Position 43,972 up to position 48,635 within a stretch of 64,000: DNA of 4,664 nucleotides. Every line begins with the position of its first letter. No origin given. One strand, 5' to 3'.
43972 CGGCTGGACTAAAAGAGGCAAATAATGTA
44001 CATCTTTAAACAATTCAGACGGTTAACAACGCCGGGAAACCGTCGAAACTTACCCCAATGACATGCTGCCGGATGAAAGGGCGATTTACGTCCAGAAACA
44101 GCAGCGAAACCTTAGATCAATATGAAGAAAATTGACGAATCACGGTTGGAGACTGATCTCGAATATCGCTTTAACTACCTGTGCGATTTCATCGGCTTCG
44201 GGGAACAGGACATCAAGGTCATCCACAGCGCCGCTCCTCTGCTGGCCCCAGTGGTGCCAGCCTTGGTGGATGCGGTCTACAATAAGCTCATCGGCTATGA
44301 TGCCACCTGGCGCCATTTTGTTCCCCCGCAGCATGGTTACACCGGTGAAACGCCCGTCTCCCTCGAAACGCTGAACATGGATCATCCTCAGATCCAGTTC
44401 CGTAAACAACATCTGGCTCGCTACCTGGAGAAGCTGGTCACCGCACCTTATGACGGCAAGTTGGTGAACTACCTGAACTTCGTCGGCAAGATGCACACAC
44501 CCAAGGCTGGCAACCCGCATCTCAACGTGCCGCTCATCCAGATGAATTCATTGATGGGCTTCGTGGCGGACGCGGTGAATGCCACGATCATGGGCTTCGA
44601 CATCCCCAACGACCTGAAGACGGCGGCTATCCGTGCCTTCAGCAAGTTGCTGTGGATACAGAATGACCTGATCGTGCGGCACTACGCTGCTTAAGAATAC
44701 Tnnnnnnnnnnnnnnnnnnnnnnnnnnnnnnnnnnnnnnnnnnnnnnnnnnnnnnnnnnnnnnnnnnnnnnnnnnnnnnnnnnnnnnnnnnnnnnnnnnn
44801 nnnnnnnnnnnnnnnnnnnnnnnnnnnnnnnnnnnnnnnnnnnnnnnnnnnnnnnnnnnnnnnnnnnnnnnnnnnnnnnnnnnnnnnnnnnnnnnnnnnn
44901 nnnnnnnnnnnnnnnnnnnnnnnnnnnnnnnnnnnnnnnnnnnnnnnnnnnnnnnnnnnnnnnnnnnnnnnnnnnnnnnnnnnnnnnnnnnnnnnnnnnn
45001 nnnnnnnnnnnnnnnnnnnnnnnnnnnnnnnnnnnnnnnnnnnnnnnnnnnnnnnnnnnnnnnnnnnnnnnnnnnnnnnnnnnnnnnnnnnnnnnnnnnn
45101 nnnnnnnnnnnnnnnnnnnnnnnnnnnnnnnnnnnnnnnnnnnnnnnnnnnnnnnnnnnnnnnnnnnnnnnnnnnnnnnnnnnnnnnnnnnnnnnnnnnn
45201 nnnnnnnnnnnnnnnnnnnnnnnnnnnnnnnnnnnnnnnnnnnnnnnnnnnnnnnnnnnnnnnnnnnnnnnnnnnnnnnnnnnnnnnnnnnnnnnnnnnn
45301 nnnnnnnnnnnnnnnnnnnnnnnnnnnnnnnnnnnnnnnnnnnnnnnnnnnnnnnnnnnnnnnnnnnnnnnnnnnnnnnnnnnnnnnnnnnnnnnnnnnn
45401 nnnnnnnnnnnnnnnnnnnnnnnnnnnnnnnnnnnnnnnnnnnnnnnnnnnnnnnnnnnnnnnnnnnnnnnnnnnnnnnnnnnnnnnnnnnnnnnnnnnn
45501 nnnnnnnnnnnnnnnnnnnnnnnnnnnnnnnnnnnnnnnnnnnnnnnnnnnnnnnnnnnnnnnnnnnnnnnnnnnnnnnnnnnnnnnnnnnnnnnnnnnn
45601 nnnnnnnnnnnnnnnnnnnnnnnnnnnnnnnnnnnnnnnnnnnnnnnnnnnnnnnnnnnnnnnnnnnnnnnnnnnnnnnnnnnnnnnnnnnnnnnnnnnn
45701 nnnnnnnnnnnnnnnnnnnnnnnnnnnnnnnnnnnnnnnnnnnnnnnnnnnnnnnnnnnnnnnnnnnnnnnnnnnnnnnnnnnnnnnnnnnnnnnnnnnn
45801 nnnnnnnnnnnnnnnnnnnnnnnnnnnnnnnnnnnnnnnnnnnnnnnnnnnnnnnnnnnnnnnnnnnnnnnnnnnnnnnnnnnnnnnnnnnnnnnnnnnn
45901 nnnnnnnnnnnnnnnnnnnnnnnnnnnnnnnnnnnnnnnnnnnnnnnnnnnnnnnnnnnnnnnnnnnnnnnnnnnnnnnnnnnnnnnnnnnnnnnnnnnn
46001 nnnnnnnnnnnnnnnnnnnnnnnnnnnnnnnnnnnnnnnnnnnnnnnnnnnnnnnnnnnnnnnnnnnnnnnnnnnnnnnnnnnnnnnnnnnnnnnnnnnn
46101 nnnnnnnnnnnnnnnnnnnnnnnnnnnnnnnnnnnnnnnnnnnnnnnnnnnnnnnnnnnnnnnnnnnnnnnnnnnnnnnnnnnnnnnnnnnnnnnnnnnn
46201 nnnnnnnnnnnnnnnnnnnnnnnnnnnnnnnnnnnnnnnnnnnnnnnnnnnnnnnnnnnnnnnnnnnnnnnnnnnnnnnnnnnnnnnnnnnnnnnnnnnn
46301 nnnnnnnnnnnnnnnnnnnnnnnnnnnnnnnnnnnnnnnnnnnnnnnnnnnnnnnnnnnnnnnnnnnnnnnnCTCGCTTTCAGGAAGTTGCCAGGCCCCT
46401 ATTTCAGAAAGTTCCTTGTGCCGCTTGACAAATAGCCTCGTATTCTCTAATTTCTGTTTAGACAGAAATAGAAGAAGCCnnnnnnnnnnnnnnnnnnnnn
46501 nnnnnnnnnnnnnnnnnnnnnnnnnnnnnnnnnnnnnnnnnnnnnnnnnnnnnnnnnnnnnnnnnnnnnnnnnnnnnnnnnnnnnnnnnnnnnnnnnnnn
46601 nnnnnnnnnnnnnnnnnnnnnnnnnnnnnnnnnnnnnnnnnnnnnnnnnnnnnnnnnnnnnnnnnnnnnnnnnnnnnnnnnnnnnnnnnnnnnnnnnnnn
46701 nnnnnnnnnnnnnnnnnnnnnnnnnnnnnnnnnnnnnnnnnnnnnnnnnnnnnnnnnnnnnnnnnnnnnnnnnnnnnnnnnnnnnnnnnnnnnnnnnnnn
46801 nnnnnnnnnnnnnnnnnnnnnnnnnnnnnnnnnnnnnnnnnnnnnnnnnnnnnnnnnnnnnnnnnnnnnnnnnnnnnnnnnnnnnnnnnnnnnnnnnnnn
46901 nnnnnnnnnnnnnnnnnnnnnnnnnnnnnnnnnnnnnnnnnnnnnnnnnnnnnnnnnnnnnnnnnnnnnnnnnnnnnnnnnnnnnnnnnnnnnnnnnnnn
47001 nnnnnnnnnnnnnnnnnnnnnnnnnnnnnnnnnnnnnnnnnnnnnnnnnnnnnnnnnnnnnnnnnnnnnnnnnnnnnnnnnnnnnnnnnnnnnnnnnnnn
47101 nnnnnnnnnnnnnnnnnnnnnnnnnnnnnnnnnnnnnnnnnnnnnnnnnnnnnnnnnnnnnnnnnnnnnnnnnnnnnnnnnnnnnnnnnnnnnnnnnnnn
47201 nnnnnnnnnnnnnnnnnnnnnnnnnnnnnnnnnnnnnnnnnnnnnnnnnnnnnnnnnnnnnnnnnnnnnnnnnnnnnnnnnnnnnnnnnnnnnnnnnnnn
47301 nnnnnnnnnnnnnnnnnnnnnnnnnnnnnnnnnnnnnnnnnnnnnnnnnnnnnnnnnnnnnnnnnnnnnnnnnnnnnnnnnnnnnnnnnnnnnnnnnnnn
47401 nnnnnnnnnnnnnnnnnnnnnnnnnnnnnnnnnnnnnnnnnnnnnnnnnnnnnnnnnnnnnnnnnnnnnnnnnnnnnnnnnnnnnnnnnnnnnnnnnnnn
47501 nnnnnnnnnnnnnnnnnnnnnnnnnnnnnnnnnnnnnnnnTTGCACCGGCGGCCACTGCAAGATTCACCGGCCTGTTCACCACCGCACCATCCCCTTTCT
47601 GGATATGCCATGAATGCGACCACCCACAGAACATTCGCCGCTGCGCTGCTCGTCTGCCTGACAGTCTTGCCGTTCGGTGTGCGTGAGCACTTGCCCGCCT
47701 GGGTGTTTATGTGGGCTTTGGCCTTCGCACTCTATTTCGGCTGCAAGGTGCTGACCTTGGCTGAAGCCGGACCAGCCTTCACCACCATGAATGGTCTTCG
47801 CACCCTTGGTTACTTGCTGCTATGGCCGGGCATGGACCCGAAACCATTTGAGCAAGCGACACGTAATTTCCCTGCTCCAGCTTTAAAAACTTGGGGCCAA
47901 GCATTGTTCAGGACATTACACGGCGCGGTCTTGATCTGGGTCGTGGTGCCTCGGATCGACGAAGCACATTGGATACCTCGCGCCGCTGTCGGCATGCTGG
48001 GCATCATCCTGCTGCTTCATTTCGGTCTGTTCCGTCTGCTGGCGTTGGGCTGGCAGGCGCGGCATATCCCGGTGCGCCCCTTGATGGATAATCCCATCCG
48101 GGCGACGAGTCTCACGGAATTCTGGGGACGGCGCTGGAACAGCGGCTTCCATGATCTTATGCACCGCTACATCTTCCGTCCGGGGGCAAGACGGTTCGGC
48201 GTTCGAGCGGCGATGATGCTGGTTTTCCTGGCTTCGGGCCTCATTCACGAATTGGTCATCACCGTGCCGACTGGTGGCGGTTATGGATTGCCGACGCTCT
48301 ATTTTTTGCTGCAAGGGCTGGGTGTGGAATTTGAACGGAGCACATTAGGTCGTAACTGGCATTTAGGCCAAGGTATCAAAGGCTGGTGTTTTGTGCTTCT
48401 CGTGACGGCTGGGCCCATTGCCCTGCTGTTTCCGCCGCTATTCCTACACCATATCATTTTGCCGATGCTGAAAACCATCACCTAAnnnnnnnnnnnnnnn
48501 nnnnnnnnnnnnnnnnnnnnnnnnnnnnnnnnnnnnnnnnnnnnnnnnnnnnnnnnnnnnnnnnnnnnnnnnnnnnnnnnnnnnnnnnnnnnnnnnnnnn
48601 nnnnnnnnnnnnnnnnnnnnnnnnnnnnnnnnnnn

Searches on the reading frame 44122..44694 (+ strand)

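Call 67: search_protein_families(library=pfam, proteins=[window:44122-44694:+], max_evalue=0.001)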
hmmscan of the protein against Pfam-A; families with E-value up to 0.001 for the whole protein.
window:44122-44694:+ (190 aa): 1 family
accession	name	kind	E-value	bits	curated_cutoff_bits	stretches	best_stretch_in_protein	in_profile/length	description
PF11563.14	Protoglobin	-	4.2e-39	134.5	25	1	14-189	2-153/158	Protoglobin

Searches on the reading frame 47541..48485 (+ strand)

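Call 67: search_protein_families(library=pfam, proteins=[window:47541-48485:+], max_evalue=0.001)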
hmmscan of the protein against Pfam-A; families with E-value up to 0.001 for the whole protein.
window:47541-48485:+ (314 aa): 2 families
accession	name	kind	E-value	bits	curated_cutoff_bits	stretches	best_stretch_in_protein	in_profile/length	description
PF13813.11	MBOAT_2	-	2.1e-10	41.2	25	1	179-245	2-73/85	Membrane bound O-acyl transferase family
PF03062.24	MBOAT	-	7.1e-05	22.7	27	1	185-240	220-278/337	MBOAT, membrane-bound O-acyltransferase family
